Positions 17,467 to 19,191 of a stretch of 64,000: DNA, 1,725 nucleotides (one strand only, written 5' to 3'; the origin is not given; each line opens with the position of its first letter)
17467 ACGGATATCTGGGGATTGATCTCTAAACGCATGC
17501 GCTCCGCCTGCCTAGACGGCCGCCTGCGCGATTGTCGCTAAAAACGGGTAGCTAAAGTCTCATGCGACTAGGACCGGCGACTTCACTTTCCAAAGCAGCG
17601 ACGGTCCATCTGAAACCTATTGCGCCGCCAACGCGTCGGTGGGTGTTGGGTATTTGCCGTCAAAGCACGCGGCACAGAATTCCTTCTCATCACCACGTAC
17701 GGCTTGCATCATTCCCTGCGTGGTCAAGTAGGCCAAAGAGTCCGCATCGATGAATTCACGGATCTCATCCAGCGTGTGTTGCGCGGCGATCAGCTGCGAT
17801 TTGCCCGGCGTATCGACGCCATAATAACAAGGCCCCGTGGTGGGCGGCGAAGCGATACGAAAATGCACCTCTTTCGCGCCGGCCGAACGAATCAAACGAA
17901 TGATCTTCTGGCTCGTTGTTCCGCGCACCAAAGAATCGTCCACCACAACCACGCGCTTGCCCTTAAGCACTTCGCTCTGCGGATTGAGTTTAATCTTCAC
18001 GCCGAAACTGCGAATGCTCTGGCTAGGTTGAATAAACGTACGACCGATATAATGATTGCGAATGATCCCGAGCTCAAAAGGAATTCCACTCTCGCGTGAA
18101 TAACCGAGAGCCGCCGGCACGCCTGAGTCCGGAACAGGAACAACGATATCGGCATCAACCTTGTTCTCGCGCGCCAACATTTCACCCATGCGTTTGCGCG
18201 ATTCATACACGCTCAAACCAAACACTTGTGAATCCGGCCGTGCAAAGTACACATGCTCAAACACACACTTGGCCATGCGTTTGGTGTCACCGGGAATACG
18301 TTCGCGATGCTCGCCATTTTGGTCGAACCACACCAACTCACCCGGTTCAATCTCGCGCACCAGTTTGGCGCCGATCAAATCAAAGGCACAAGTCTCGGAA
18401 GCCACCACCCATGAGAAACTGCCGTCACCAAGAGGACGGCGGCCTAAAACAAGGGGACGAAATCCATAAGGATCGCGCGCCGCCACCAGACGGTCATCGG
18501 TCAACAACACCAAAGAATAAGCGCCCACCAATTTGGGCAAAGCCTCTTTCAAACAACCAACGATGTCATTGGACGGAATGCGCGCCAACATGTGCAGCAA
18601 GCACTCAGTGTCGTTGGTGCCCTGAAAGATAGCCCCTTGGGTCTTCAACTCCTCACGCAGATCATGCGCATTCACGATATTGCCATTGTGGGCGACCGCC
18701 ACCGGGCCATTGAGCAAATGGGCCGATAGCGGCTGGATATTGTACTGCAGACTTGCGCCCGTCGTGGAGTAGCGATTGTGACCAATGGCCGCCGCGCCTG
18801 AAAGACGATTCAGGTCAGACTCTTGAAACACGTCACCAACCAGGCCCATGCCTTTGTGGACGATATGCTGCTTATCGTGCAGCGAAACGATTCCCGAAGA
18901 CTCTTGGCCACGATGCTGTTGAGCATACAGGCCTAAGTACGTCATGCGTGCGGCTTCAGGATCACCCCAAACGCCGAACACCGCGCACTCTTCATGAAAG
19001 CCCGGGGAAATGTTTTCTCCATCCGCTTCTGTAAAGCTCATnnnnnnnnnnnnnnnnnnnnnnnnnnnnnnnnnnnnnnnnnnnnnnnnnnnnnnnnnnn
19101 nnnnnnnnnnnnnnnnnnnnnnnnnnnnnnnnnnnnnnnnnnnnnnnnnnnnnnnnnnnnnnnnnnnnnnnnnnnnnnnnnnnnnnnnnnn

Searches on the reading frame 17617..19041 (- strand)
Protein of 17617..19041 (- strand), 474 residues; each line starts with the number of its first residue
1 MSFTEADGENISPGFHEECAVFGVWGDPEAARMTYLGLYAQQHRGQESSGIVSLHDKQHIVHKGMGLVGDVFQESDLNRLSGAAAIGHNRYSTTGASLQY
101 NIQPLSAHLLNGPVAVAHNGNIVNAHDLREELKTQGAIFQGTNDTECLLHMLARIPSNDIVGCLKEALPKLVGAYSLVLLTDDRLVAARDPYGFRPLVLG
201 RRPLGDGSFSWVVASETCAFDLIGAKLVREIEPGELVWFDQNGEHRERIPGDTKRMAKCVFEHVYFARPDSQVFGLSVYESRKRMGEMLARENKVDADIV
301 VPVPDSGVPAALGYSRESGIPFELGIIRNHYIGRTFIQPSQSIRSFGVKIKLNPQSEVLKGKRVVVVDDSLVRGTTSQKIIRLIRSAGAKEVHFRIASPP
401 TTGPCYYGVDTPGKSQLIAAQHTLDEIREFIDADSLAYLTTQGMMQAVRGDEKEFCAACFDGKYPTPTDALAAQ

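Call 16: search_protein_families(library=pfam, proteins=[window:17617-19041:-], max_evalue=0.00001)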
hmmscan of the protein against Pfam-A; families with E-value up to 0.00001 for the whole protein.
window:17617-19041:- (474 aa): 3 families
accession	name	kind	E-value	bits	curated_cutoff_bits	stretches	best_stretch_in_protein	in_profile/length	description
PF13537.11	GATase_7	-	4.4e-19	69.1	25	1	89-219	2-120/123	Glutamine amidotransferase domain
PF13522.11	GATase_6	-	2.7e-18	66.7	27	1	81-202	9-121/130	Glutamine amidotransferase domain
PF00156.33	Pribosyltran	-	1.3e-10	41.3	26.3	1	297-394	30-120/158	Phosphoribosyl transferase domain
